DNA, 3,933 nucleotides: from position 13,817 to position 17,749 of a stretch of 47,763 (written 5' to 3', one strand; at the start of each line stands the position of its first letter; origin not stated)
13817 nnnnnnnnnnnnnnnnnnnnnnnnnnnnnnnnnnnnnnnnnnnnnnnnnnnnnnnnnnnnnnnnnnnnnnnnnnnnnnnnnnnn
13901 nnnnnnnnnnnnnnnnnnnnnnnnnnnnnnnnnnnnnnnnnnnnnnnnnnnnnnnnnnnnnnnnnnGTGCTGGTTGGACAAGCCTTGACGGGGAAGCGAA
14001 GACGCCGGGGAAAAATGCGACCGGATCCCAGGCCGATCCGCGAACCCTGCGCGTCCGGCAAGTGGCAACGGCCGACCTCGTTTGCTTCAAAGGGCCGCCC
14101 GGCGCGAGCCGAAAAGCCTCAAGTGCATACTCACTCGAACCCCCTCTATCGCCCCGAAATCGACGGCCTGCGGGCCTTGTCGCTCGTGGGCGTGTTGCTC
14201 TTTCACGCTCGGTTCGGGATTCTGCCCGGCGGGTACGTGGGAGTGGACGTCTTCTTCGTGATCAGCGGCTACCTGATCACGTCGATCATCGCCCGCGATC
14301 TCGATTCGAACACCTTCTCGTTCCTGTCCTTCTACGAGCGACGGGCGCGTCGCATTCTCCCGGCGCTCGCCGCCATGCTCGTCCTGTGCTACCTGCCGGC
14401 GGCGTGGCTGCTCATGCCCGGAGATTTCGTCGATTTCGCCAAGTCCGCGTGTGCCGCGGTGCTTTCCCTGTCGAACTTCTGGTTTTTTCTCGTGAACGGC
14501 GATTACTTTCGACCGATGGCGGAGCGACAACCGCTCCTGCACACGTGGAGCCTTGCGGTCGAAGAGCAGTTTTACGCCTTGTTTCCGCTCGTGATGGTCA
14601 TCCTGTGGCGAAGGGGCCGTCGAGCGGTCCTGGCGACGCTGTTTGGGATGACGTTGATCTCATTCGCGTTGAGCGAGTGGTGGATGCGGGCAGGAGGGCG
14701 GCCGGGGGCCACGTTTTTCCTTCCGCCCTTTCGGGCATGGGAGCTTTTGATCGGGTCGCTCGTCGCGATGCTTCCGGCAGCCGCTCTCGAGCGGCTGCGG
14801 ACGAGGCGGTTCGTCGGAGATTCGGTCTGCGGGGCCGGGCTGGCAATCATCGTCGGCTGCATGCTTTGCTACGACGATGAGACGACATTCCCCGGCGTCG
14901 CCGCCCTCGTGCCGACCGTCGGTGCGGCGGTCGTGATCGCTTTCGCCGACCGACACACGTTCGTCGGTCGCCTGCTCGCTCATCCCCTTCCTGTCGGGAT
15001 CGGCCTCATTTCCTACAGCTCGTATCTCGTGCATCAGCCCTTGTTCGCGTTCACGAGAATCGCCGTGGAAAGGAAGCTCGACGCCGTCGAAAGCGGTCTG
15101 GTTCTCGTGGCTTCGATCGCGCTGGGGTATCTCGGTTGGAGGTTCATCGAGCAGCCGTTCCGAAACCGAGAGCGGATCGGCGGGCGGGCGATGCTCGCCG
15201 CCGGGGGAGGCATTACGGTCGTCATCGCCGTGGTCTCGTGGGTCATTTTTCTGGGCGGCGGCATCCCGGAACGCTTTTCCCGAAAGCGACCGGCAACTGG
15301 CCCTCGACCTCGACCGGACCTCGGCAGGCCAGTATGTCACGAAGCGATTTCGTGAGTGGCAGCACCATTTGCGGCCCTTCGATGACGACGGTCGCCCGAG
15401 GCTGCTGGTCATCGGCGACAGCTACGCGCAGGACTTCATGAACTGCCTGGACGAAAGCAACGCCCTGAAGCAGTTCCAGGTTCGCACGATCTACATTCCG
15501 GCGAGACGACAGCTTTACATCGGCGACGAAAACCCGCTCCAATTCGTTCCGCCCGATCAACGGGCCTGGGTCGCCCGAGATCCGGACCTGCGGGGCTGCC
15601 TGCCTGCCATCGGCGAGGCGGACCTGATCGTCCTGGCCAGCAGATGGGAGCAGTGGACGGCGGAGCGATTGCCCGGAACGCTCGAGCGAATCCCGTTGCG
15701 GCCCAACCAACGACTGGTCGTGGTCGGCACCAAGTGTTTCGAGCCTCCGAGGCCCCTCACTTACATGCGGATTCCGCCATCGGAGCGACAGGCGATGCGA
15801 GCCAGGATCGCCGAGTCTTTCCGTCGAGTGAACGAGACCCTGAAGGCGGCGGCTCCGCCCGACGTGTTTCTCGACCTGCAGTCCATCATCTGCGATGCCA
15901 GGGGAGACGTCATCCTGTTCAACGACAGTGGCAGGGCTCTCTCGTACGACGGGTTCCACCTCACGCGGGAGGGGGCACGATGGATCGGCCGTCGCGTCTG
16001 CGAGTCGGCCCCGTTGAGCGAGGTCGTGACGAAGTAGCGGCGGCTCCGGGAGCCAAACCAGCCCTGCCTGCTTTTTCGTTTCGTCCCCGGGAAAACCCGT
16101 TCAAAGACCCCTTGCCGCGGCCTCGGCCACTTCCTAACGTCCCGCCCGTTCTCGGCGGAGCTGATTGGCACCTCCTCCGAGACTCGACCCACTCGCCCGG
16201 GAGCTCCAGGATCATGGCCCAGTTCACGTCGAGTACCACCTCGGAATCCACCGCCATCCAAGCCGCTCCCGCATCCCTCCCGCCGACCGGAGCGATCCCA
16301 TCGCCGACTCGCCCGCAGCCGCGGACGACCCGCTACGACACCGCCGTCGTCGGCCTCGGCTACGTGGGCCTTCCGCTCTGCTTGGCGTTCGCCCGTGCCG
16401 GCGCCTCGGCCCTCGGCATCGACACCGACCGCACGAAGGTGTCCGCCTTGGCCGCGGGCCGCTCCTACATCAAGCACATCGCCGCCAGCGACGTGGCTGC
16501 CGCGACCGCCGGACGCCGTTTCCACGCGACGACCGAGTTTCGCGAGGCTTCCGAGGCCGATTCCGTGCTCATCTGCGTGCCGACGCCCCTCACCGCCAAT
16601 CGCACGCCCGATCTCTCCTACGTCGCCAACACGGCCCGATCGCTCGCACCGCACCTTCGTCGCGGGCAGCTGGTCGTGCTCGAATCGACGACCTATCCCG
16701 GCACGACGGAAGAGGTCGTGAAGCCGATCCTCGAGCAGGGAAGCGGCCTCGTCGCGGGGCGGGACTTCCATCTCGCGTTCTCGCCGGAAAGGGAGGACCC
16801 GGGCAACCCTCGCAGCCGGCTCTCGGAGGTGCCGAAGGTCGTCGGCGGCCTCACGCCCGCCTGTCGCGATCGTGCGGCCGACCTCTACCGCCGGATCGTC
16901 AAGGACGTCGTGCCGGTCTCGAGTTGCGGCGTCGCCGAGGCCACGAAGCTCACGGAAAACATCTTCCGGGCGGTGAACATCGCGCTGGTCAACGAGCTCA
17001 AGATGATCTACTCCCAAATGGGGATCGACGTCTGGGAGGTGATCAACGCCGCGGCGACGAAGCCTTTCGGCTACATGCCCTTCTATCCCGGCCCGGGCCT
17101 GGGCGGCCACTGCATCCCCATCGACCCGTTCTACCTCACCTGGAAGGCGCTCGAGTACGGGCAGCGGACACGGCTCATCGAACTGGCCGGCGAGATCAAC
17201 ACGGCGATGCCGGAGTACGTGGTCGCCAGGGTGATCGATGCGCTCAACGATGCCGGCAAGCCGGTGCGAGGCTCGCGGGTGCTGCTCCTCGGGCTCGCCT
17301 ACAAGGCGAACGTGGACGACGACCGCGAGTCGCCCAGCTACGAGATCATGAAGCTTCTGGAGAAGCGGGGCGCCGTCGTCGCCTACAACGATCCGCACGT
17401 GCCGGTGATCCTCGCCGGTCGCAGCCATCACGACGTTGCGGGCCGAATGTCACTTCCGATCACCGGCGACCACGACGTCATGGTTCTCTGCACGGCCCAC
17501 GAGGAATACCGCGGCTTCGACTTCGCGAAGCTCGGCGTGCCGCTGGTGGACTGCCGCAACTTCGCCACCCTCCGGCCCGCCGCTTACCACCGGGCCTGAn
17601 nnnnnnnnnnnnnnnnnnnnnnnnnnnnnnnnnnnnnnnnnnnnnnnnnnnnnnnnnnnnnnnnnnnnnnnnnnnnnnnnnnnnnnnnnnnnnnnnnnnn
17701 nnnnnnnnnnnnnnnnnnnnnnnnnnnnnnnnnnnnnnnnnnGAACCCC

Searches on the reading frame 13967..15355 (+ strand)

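Call 7: search_protein_families(library=pfam, proteins=[window:13967-15355:+], max_evalue=0.01)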
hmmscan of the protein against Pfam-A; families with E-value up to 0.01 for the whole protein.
window:13967-15355:+ (462 aa): 1 family
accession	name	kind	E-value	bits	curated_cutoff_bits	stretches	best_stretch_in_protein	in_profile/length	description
PF01757.29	Acyl_transf_3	-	7.4e-27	94.7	31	1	63-389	2-323/326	Acyltransferase domain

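Call 48: search_protein_families(library=ncbifam, proteins=[window:13967-15355:+], max_evalue=0.001)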
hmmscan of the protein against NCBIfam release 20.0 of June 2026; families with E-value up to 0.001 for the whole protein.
window:13967-15355:+ (462 aa): 1 family
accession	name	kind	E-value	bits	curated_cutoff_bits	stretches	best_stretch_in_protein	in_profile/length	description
NF058601.1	ActlTfSucTMsmeg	equivalog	1.2e-38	133.1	1275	1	37-404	7-386/723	acetyltransferase SucT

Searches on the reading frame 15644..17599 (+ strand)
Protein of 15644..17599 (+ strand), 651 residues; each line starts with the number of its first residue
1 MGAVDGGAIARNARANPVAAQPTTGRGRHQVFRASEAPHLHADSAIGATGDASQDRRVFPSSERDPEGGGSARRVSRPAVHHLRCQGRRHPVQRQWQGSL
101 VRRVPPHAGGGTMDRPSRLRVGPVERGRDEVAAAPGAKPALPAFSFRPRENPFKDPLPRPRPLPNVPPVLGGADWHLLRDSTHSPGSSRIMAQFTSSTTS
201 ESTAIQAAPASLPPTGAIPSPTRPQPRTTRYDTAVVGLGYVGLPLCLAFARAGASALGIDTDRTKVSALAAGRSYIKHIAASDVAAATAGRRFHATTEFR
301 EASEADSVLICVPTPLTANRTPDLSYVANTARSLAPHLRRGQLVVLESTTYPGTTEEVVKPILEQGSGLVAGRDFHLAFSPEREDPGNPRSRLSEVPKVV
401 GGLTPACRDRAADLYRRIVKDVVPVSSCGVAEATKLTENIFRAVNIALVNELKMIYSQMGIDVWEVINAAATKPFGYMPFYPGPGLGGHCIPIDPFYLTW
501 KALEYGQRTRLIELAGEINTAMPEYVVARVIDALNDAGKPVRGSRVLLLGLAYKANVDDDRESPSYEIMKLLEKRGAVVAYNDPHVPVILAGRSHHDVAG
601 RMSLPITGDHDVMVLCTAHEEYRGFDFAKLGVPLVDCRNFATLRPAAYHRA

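Call 7: search_protein_families(library=pfam, proteins=[window:15644-17599:+], max_evalue=0.01)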
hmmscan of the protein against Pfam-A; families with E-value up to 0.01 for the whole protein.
window:15644-17599:+ (651 aa): 4 families
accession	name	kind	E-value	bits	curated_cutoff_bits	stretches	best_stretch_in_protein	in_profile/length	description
PF03721.20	UDPG_MGDP_dh_N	-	2.3e-44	151.6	27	1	234-409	4-181/187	UDP-glucose/GDP-mannose dehydrogenase family, NAD binding domain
PF00984.24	UDPG_MGDP_dh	-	8.3e-31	106.4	25.4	1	430-520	2-93/94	UDP-glucose/GDP-mannose dehydrogenase family, central domain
PF03720.21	UDPG_MGDP_dh_C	-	5.3e-18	65.7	30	1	547-639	1-99/103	UDP-glucose/GDP-mannose dehydrogenase family, UDP binding domain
PF03446.21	NAD_binding_2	-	2.9e-07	31.1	21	1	234-367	3-112/161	NAD binding domain of 6-phosphogluconate dehydrogenase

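Call 48: search_protein_families(library=ncbifam, proteins=[window:15644-17599:+], max_evalue=0.001)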
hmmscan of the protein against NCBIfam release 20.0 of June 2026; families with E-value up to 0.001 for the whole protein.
window:15644-17599:+ (651 aa): 9 families
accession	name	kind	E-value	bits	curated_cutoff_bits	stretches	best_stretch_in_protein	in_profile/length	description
TIGR03026.1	NDP-sugDHase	subfamily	1.7e-125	419.1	189.8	1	234-630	4-399/413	nucleotide sugar dehydrogenase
NF040825.1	UDPMaNacDH_Arch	equivalog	6.3e-79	265.8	750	1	233-632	3-387/418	UDP-N-acetyl-D-mannosamine dehydrogenase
NF008286.0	PRK11064.1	equivalog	3.3e-78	263.1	459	1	234-629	7-406/420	UDP-N-acetyl-D-mannosamine dehydrogenase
NF011729.0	PRK15182.1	equivalog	8.7e-65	219.1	592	1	233-588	9-359/425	Vi polysaccharide biosynthesis UDP-N-acetylglucosamine C-6 dehydrogenase TviB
NF041297.1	UDPGDh_AglM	equivalog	5.3e-53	180.5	670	1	233-587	3-360/429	UDP-glucose 6-dehydrogenase AglM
NF047673.2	TeichurnBiosyTuaD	equivalog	4.7e-36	124.9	700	1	233-585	4-352/439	UDP-glucose 6-dehydrogenase TuaD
TIGR01505.1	tartro_sem_red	equivalog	8.8e-08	31.7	340.75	1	234-469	3-203/291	2-hydroxy-3-oxopropionate reductase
NF011631.0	PRK15057.1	equivalog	3.5e-06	26.4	757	1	235-582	5-335/388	UDP-glucose 6-dehydrogenase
NF008592.0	PRK11559.1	equivalog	2.3e-05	23.8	397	1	389-469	127-206/296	2-hydroxy-3-oxopropionate reductase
